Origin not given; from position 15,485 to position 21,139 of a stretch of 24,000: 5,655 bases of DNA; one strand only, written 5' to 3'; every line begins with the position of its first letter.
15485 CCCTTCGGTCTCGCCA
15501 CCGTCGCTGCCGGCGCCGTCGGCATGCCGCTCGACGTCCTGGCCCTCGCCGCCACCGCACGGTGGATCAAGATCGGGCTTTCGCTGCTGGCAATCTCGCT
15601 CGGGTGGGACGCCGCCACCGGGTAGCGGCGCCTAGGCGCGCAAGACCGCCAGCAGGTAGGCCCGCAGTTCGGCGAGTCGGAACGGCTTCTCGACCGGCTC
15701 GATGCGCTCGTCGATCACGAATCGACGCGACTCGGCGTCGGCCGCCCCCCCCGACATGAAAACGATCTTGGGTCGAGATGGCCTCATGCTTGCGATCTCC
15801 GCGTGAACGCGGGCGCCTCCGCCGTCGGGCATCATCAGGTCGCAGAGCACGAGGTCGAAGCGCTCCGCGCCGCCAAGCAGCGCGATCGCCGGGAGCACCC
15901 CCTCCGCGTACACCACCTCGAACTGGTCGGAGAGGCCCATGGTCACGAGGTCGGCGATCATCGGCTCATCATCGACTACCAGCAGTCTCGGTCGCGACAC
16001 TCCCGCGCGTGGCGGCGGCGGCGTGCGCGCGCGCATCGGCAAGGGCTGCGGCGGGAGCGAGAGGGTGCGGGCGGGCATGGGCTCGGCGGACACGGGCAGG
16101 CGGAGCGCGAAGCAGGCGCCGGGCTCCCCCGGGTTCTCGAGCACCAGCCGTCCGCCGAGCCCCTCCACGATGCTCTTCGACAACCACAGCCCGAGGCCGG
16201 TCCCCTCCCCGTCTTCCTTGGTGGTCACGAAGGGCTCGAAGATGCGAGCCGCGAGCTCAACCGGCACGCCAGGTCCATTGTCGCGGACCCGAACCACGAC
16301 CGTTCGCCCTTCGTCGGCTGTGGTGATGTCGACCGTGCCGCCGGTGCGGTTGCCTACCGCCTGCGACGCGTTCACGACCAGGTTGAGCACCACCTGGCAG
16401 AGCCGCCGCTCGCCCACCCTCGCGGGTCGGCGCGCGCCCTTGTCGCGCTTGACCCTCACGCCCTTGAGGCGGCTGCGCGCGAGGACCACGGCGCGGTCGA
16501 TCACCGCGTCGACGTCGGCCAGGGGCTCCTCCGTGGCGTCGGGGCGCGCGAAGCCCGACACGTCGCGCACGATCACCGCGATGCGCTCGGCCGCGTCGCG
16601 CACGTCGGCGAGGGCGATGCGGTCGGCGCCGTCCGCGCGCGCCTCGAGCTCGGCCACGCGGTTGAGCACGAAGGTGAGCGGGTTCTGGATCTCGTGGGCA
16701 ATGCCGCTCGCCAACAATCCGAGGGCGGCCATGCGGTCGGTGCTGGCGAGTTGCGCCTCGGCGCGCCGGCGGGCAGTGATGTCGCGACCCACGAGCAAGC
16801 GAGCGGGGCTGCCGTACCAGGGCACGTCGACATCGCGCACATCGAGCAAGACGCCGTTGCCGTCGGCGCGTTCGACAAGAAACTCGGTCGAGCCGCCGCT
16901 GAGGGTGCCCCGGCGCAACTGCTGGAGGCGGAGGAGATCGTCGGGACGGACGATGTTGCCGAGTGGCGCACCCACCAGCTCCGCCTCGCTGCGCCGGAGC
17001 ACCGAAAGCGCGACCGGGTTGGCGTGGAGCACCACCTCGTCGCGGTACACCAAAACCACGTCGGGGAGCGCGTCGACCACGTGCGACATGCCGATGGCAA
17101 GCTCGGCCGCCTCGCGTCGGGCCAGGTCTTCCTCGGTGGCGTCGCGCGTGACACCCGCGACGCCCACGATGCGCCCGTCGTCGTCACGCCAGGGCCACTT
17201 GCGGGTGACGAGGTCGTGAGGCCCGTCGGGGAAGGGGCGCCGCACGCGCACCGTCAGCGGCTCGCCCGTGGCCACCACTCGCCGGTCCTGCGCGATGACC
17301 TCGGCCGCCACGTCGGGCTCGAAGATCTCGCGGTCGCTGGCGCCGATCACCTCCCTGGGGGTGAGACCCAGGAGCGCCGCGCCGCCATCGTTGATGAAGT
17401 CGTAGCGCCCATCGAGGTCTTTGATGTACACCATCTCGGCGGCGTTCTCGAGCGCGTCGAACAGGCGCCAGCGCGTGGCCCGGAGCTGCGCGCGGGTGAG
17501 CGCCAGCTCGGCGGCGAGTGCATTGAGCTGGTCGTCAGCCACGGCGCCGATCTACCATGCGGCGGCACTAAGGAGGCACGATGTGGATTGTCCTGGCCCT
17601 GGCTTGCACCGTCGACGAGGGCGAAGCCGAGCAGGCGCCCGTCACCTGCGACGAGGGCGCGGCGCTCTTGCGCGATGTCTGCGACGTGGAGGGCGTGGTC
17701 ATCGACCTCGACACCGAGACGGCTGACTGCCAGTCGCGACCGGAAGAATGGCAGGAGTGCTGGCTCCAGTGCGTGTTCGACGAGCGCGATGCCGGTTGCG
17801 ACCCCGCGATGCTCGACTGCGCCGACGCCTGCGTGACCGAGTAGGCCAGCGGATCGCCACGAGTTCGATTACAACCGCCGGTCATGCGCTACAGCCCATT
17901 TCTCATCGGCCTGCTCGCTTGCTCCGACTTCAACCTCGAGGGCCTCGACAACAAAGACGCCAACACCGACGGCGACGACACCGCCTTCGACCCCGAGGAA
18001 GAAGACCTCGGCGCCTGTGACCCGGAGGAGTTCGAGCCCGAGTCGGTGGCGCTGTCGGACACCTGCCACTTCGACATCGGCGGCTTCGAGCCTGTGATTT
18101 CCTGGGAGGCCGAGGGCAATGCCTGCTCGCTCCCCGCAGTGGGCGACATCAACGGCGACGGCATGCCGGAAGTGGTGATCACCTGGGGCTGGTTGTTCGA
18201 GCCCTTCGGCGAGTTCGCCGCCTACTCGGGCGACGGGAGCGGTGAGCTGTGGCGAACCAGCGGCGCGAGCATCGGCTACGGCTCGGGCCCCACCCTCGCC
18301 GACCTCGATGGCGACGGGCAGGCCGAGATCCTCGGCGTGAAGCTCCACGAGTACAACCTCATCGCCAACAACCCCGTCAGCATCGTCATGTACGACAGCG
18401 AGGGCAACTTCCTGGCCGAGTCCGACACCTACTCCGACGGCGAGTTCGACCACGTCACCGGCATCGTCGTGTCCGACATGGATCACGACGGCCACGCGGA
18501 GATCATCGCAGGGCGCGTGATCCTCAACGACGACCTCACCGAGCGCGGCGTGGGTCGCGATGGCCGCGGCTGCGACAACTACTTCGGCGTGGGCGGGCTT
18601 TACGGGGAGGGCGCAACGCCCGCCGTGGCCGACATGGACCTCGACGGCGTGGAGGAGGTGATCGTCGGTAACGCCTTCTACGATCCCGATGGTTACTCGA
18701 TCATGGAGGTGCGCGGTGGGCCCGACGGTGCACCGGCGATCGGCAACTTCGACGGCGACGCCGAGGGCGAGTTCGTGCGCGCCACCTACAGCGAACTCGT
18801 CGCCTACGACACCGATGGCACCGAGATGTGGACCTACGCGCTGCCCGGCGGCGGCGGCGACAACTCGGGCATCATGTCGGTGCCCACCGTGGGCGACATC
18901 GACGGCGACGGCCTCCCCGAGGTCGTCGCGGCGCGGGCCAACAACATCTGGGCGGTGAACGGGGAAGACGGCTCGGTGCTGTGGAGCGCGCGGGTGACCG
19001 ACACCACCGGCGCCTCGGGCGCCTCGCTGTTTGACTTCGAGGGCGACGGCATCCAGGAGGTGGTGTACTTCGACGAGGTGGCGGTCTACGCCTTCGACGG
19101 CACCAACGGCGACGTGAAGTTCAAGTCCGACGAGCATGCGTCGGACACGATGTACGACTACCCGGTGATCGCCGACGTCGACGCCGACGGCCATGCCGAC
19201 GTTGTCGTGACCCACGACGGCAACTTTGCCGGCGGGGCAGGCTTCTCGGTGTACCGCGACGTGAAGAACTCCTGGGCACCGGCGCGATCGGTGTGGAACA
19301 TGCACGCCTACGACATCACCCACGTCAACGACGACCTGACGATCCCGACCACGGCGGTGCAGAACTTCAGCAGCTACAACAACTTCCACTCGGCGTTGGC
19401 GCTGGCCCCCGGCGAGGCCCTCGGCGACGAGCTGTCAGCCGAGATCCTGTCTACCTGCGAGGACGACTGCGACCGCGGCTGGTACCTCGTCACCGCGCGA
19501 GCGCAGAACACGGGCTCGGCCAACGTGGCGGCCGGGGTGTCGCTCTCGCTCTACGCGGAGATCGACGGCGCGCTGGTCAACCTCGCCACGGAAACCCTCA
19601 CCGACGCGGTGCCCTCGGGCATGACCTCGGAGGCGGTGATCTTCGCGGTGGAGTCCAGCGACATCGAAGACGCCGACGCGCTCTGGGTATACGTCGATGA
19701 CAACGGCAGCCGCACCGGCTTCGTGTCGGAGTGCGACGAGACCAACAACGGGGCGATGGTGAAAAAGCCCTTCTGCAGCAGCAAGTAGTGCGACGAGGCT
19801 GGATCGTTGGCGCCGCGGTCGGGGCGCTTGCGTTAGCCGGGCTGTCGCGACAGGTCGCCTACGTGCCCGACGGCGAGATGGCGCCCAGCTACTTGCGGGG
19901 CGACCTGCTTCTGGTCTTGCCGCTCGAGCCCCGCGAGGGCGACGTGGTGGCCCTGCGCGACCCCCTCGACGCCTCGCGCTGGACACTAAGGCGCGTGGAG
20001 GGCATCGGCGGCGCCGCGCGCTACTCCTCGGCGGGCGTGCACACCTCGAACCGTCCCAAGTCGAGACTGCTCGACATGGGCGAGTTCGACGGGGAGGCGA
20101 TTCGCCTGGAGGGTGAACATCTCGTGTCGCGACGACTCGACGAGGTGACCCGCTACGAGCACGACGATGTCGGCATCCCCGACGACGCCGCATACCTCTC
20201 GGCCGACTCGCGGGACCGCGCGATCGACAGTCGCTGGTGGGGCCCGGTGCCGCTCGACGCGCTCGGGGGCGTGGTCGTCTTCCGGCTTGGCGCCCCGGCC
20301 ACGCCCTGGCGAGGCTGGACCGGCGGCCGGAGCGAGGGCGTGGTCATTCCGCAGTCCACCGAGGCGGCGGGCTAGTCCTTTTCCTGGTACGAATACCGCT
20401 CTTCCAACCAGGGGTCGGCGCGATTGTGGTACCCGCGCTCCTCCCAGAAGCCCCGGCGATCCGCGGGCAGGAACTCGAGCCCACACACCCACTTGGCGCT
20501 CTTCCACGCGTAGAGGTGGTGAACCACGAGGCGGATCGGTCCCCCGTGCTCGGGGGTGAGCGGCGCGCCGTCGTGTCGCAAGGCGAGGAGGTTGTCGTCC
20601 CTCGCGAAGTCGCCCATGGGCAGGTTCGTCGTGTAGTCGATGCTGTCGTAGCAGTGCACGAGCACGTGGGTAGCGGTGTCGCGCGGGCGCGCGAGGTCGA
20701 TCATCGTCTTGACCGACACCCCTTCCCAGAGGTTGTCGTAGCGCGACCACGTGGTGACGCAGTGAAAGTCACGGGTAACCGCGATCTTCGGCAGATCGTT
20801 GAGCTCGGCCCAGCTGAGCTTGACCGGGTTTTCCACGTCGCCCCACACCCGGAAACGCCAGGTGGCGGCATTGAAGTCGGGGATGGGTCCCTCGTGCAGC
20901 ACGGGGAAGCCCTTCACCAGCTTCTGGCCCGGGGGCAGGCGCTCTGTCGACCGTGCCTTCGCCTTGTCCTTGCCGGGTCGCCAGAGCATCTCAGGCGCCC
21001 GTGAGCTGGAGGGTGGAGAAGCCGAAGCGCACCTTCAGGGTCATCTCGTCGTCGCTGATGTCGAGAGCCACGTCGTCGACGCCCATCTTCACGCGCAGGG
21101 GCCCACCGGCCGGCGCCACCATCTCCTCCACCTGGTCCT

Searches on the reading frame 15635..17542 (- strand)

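Call 11: search_protein_families(library=pfam, proteins=[window:15635-17542:-], max_evalue=0.001)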
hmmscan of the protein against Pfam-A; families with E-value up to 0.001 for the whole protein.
window:15635-17542:- (636 aa): 9 families
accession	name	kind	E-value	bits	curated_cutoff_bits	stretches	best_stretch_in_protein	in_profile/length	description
PF08448.16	PAS_4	-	1e-26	93.7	23.1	2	31-138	1-108/110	PAS fold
PF02518.31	HATPase_c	-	5.3e-23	82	26.4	1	378-484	3-109/111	Histidine kinase-, DNA gyrase B-, and HSP90-like ATPase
PF13426.13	PAS_9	-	8.3e-13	49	27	1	37-137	3-103/103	PAS domain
PF00989.32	PAS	-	1.1e-12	48.4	22.6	1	30-134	6-112/113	PAS fold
PF00072.30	Response_reg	-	3.9e-12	46.8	30.2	1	521-629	2-109/111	Response regulator receiver domain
PF13188.13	PAS_8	-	7.7e-08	32.4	21.8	0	27-77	3-50/65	PAS domain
PF00512.31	HisKA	-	1.3e-06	28.8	26.9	1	274-336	2-65/66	His Kinase A (phospho-acceptor) domain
PF13581.12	HATPase_c_2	-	3.4e-05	24.3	27.4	1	391-460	42-110/127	Histidine kinase-like ATPase domain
PF08447.18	PAS_3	-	7.1e-05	23.4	25.6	0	49-131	3-88/89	PAS fold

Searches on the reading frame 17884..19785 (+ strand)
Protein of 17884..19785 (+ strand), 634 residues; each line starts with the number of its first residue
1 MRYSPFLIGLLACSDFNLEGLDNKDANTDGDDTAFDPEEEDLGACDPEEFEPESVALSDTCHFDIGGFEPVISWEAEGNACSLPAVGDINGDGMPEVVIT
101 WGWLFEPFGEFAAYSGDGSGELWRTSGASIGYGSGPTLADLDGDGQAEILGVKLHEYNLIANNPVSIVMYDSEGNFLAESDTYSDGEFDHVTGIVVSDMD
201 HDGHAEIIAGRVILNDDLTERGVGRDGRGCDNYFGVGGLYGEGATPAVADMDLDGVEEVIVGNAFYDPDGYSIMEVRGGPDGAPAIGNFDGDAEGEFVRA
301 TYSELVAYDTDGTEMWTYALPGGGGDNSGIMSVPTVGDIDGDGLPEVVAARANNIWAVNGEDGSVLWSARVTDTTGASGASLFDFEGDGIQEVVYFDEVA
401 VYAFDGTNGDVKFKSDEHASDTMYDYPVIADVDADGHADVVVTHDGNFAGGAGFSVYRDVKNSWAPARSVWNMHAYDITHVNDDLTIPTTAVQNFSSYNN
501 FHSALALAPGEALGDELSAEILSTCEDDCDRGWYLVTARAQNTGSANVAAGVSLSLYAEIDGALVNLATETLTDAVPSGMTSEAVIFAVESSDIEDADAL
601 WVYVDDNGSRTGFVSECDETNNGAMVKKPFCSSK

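Call 11: search_protein_families(library=pfam, proteins=[window:17884-19785:+], max_evalue=0.001)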
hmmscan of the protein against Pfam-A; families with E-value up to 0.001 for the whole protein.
window:17884-19785:+ (634 aa): 3 families
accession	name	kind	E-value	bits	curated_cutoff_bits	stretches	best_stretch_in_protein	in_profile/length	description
PF13517.12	FG-GAP_3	-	1.8e-26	92.9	26.9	4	88-150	1-60/61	FG-GAP-like repeat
PF01839.29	FG-GAP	-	1.8e-16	60.1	22.1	0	335-364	6-33/37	FG-GAP repeat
PF13360.13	PQQ_2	-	1.1e-07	32.2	27.6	1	297-411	37-140/233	Outer membrane protein assembly factor BamB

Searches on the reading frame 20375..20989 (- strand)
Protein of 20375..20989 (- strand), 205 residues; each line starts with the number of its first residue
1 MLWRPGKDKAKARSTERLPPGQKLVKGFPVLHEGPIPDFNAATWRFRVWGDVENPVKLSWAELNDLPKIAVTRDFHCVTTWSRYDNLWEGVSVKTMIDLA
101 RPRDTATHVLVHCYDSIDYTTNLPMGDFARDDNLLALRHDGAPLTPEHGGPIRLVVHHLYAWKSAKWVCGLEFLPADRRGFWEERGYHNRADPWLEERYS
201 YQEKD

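Call 58: search_protein_families(library=pfam, proteins=[window:20375-20989:-], max_evalue=0.001)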
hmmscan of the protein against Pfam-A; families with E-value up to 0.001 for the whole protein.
window:20375-20989:- (205 aa): 1 family
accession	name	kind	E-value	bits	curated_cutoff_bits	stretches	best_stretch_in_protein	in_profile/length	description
PF00174.25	Oxidored_molyb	-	8e-42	143.1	24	1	34-182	2-169/169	Oxidoreductase molybdopterin binding domain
